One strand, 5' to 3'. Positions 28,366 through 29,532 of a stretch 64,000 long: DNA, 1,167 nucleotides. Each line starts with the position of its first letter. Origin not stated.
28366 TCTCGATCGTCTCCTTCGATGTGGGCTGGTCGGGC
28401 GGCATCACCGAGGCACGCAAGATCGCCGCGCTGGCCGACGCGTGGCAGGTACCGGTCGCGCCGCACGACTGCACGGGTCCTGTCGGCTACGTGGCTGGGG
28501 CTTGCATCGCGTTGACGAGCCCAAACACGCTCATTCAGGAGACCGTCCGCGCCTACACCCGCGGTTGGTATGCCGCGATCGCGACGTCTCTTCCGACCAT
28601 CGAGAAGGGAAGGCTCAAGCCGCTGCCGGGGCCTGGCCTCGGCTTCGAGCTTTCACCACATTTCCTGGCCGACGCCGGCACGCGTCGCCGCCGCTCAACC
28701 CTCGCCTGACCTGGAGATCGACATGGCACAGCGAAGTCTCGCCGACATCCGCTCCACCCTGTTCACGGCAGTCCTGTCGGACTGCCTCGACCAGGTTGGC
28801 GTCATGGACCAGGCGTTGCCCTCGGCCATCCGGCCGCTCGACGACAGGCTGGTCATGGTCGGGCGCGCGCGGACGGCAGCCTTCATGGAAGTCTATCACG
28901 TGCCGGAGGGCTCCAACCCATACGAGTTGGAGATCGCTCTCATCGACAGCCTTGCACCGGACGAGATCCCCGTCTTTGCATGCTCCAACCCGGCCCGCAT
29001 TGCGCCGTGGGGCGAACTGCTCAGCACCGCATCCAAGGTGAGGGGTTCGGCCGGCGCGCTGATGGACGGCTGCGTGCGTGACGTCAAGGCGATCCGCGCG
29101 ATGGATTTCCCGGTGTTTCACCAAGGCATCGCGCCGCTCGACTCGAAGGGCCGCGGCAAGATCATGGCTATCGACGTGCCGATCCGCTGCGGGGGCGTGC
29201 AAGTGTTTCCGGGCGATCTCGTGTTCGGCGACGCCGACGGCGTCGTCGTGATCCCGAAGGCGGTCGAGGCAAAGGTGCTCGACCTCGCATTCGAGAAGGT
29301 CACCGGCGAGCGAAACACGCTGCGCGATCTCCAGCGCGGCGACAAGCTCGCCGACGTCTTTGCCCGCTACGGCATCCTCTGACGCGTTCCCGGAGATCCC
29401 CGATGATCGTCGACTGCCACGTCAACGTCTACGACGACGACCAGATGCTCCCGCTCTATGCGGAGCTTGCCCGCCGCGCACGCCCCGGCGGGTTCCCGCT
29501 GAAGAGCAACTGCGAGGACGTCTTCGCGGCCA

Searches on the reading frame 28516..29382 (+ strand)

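Call 32: search_protein_families(library=pfam, proteins=[window:28516-29382:+])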
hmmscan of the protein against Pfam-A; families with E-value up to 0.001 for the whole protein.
window:28516-29382:+ (288 aa): 1 family
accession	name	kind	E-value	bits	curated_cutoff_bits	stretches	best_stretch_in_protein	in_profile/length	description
PF03737.21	RraA-like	-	2.2e-34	119.3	24.5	1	84-245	1-152/152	Aldolase/RraA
